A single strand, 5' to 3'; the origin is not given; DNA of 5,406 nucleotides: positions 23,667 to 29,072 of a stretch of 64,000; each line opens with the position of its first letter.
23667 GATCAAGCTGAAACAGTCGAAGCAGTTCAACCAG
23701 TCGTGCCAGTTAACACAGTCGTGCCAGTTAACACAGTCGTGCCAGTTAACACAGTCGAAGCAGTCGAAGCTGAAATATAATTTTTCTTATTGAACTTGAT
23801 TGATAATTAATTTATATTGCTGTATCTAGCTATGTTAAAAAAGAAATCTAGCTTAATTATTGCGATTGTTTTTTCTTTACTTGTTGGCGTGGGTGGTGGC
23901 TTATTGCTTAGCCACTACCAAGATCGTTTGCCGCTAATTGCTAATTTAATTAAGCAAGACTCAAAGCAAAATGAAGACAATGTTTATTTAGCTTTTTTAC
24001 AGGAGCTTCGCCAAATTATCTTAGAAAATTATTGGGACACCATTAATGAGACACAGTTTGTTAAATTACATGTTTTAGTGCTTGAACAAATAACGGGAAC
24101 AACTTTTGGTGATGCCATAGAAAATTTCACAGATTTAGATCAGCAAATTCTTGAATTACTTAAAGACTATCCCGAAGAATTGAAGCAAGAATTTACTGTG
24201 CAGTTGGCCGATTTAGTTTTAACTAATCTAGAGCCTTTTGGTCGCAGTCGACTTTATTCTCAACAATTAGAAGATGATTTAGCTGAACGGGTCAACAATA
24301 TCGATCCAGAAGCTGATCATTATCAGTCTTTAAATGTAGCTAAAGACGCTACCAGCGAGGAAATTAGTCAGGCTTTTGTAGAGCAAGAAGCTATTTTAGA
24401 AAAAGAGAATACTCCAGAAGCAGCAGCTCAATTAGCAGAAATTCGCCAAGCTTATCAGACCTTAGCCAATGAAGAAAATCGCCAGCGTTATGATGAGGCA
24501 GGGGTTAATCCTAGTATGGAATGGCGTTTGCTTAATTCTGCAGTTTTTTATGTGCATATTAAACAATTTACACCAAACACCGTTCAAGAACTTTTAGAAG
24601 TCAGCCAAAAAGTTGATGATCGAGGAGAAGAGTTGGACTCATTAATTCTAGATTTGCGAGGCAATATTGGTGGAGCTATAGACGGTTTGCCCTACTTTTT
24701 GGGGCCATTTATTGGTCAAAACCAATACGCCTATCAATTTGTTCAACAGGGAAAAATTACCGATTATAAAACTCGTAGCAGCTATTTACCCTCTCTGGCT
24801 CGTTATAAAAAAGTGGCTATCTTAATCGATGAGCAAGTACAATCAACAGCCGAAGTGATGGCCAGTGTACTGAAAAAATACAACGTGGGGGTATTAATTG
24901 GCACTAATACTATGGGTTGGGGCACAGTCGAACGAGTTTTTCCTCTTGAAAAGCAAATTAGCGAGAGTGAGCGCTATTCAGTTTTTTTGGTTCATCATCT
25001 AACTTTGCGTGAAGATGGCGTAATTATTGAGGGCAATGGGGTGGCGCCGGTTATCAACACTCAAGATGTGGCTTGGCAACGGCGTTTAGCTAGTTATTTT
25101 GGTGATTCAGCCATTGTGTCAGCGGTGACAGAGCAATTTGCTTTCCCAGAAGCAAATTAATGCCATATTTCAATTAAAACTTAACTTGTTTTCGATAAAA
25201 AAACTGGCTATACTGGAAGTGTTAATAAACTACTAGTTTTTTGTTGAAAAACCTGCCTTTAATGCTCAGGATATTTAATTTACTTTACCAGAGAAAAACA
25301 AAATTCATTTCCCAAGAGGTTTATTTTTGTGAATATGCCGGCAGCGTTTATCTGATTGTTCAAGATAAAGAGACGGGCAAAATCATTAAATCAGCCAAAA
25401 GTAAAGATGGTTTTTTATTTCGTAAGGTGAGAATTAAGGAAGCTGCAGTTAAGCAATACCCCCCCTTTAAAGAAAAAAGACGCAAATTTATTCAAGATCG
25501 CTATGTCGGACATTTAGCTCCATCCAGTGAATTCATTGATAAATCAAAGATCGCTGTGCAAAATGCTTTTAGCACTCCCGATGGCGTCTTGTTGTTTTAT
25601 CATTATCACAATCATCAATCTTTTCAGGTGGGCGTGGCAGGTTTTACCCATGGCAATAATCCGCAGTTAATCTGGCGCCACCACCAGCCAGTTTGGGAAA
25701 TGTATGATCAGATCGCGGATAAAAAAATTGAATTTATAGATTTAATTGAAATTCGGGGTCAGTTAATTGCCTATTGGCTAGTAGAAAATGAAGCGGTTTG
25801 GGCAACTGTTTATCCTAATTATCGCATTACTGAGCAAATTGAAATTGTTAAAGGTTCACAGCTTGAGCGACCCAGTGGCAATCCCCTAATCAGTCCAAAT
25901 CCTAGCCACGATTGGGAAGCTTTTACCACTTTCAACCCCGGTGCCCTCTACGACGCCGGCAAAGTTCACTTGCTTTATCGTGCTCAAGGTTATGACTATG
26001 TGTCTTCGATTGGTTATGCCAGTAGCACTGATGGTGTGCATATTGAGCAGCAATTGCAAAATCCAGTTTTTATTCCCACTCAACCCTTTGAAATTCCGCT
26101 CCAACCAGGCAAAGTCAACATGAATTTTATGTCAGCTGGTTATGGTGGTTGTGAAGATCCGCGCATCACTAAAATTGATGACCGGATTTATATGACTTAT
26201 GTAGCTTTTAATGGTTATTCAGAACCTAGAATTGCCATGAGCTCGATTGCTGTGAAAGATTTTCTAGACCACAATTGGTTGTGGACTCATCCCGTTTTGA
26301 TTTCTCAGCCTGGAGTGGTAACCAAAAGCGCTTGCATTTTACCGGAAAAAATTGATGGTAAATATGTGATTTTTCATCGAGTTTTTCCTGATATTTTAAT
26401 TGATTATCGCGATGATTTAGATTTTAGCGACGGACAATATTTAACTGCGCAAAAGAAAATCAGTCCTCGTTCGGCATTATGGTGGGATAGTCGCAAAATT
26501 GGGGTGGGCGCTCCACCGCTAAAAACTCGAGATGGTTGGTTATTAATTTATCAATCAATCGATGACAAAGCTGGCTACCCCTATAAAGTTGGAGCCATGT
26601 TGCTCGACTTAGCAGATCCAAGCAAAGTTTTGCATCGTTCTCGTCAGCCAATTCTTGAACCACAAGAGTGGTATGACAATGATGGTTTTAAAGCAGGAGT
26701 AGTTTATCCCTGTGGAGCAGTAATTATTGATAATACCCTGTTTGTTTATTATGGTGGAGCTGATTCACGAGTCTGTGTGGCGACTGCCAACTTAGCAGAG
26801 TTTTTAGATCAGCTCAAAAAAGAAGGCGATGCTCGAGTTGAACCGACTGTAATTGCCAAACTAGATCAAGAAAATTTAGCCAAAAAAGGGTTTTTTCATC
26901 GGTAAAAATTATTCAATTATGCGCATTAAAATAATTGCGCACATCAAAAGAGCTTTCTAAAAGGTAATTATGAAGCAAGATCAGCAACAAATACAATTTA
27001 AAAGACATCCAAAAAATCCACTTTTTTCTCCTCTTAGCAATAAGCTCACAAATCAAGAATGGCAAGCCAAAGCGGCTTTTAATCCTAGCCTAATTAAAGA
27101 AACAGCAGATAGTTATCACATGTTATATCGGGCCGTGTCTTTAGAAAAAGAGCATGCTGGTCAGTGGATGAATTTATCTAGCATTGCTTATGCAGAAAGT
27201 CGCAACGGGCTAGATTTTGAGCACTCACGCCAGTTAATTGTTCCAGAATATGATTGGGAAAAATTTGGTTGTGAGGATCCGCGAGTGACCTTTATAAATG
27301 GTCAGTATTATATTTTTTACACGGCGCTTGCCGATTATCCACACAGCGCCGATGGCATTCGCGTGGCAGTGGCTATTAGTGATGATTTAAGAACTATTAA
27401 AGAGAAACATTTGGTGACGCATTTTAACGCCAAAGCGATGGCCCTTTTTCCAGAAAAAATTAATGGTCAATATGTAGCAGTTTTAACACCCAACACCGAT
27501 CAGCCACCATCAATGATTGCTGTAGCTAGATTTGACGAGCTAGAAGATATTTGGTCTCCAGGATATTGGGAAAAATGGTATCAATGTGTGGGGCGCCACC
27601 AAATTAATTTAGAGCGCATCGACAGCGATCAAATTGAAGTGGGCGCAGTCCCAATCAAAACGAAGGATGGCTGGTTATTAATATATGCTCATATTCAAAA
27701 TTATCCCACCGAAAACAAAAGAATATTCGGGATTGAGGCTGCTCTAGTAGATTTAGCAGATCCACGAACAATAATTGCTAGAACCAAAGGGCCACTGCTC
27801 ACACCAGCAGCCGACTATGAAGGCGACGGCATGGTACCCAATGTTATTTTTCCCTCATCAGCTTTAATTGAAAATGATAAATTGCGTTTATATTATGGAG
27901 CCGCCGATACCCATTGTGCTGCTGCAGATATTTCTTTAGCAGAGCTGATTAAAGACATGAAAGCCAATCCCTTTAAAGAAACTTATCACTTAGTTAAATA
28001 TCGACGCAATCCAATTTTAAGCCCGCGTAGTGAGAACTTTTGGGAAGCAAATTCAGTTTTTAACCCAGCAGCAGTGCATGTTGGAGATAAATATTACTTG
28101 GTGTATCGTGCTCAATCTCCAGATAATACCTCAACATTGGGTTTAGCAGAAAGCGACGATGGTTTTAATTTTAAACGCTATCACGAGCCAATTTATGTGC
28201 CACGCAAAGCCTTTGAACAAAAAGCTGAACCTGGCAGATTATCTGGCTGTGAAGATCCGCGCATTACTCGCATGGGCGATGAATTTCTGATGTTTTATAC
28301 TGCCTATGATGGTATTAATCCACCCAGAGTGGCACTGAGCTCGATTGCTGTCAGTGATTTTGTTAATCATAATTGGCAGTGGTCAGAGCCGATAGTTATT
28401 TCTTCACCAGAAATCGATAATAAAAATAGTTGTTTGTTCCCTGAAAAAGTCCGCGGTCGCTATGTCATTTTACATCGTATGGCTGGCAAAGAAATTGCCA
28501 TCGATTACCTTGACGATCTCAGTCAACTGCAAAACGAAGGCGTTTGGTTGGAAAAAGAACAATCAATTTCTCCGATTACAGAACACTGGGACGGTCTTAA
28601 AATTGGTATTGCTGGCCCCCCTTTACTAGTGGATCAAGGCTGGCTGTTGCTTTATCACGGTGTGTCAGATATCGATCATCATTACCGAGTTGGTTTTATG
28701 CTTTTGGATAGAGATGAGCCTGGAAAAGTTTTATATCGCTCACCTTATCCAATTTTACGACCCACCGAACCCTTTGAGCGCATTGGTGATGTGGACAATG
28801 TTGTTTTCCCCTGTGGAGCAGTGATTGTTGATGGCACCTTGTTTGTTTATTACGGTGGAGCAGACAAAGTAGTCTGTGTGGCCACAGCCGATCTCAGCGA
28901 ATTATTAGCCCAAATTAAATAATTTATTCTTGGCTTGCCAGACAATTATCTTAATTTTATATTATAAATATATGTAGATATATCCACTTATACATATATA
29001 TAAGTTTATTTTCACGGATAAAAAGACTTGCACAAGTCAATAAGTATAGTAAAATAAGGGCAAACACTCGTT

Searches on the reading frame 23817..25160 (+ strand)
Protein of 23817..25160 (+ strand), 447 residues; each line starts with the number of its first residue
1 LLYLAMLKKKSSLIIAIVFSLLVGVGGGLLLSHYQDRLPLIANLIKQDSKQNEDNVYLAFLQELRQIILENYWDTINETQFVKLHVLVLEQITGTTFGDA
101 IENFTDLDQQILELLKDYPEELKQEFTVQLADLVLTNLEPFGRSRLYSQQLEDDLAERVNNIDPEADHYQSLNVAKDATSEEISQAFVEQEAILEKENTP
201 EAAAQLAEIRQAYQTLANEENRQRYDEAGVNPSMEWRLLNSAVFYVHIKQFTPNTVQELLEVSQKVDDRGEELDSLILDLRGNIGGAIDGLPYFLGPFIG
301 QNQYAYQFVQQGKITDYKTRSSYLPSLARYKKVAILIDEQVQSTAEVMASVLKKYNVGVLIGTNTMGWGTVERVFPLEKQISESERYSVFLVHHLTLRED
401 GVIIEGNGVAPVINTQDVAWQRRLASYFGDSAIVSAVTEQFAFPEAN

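Call 6: search_protein_families(library=pfam, proteins=[window:23817-25160:+], max_evalue=0.01)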
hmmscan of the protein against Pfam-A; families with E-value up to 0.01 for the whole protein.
window:23817-25160:+ (447 aa): 2 families
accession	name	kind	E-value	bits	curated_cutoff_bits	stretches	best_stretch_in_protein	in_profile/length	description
PF03572.23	Peptidase_S41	-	7.2e-24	84.7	24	1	244-413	3-163/165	Peptidase family S41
PF00226.36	DnaJ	-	4.2e-09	36.8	27.8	1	167-226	1-63/63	DnaJ domain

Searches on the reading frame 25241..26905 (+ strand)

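Call 6: search_protein_families(library=pfam, proteins=[window:25241-26905:+], max_evalue=0.01)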
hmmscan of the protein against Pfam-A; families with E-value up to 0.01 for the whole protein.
window:25241-26905:+ (554 aa): 1 family
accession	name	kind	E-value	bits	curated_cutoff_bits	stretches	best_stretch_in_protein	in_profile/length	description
PF04041.19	Glyco_hydro_130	-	1.6e-50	172.3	26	1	228-526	33-319/320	beta-1,4-mannooligosaccharide phosphorylase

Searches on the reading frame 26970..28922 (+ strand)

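Call 7: search_protein_families(library=pfam, proteins=[window:26970-28922:+], max_evalue=0.01)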
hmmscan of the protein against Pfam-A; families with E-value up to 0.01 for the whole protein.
window:26970-28922:+ (650 aa): 3 families
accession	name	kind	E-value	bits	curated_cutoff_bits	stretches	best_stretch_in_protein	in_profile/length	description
PF04041.19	Glyco_hydro_130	-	4.5e-102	341.7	26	2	359-647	31-316/320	beta-1,4-mannooligosaccharide phosphorylase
PF04616.20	Glyco_hydro_43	-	7.6e-07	29.2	32.2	0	342-413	44-116/288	Glycosyl hydrolases family 43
PF00251.26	Glyco_hydro_32N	-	2e-06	28.1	22.1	0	273-407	54-175/307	Glycosyl hydrolases family 32 N-terminal domain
